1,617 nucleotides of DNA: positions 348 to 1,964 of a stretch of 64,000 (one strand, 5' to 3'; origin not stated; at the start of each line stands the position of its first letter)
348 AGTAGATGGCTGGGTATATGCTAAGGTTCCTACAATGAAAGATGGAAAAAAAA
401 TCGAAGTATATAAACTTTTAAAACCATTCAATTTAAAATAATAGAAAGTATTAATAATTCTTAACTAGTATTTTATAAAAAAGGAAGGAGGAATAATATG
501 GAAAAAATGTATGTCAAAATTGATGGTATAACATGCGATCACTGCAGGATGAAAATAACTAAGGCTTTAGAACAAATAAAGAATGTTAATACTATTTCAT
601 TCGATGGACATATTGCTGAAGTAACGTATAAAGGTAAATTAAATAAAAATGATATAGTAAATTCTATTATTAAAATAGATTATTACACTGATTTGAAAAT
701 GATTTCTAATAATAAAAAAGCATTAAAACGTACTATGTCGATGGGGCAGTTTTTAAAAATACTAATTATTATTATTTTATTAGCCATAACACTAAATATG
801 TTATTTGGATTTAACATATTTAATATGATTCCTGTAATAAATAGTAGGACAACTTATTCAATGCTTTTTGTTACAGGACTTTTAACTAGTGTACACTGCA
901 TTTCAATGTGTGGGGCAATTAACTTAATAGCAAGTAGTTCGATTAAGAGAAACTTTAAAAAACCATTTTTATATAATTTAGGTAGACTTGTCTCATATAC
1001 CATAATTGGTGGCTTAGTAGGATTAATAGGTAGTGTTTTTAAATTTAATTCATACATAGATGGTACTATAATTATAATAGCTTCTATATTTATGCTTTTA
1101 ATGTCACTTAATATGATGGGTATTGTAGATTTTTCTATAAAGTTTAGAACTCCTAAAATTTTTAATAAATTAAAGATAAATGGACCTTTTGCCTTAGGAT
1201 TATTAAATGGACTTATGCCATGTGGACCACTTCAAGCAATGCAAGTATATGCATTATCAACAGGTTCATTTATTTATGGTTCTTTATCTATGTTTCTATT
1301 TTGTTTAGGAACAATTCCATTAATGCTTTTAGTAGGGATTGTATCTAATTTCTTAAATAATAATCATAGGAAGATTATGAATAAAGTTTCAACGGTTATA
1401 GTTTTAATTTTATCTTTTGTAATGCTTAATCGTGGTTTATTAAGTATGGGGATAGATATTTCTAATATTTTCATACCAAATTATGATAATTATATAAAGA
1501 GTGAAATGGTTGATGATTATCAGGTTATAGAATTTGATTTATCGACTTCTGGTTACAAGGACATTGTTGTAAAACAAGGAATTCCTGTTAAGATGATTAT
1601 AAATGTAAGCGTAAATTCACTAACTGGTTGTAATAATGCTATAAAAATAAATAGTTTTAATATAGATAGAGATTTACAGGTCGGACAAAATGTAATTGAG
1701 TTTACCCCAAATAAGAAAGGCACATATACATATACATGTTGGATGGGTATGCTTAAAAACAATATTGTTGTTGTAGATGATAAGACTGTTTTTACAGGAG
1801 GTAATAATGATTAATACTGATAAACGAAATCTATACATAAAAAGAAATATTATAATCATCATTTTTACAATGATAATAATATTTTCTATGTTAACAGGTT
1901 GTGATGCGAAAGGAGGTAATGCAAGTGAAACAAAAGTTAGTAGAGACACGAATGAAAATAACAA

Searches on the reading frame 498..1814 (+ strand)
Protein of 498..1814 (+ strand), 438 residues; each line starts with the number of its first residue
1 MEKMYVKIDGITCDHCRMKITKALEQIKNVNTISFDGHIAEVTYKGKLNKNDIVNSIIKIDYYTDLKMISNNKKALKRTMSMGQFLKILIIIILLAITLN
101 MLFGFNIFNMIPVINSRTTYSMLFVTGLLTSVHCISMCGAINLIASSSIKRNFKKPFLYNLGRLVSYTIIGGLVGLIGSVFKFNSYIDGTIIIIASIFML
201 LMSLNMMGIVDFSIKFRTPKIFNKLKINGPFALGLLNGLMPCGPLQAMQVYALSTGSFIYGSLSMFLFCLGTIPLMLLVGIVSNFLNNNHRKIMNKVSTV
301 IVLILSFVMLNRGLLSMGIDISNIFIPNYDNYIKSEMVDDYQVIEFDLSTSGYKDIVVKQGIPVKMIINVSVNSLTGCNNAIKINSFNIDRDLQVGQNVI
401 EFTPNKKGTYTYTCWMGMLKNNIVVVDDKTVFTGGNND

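Call 29: find_encoding_contigs(protein=window:498-1814:+, flank=10000, max_places=3)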
Protein window:498-1814:+ (438 aa): 4 contigs read that carry it; 1 place shown.
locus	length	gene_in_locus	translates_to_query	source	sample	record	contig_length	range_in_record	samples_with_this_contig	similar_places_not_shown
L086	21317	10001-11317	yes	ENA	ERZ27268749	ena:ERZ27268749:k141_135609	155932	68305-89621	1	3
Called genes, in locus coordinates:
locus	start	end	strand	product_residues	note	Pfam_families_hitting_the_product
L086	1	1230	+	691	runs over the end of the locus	PF03412:Peptidase_C39, PF13529:Peptidase_C39_2 (weak), PF00664:ABC_membrane, PF00005:ABC_tran, PF20720:nSTAND3 (faint)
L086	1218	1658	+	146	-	-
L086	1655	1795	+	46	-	-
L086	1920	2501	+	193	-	PF13563:2_5_RNA_ligase2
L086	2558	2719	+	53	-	-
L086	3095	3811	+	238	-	PF03193:RsgA_GTPase (faint), PF09818:ABC_ATPase (faint), PF02463:SMC_N (faint), PF00005:ABC_tran, PF13304:AAA_21 (faint)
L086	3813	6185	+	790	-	PF12704:MacB_PCD (faint), PF02687:FtsX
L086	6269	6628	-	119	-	PF01638:HxlR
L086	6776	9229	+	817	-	PF00403:HMA, PF19803:DUF6286 (faint), PF00403:HMA, PF08282:Hydrolase_3 (faint), PF00122:E1-E2_ATPase, PF00702:Hydrolase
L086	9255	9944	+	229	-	-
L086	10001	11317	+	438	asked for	PF00403:HMA, PF02683:DsbD_TM, PF13386:DsbD_2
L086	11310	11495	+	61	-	-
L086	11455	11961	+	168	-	PF10080:FtrD-like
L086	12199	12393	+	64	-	PF01165:Ribosomal_S21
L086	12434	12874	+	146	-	PF09424:YqeY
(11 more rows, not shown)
